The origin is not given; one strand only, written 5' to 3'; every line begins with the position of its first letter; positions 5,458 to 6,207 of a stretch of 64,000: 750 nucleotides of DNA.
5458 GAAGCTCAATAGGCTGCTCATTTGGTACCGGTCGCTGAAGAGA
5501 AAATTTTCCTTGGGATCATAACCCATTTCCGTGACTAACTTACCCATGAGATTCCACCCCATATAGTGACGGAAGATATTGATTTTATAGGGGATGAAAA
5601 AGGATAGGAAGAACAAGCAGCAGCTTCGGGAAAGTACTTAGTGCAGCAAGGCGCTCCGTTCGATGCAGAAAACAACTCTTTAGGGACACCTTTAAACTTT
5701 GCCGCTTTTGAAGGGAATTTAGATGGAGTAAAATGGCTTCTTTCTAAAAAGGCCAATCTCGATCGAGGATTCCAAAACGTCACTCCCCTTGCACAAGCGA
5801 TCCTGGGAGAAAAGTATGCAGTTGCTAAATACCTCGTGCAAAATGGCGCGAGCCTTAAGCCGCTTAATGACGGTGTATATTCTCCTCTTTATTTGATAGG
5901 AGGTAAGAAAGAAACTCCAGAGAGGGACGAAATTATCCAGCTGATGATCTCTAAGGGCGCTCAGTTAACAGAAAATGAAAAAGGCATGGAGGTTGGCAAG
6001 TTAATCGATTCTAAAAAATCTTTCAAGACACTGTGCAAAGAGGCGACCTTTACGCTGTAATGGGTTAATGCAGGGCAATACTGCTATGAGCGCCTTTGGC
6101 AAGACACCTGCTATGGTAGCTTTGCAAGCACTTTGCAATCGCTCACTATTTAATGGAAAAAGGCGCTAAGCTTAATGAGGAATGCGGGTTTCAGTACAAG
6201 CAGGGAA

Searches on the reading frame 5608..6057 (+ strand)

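Call 25: search_protein_families(library=pfam, proteins=[window:5608-6057:+], max_evalue=0.01)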
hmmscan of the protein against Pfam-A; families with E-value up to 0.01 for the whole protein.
window:5608-6057:+ (150 aa): 5 families
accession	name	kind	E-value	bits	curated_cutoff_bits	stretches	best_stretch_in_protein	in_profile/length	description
PF12796.13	Ank_2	-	3.2e-12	47.3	27.3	1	4-83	4-86/90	Ankyrin repeats (3 copies)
PF13637.12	Ank_4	-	3.3e-09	37.2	22.7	1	9-45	14-50/50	Ankyrin repeats (many copies)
PF00023.36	Ank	-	5.9e-09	36.2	21.1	1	27-52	4-29/33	Ankyrin repeat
PF13606.12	Ank_3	-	4.1e-08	33.2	22.3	0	27-52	4-29/30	Ankyrin repeat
PF13857.12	Ank_5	-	6.5e-06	26.8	27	1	11-50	1-39/56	Ankyrin repeats (many copies)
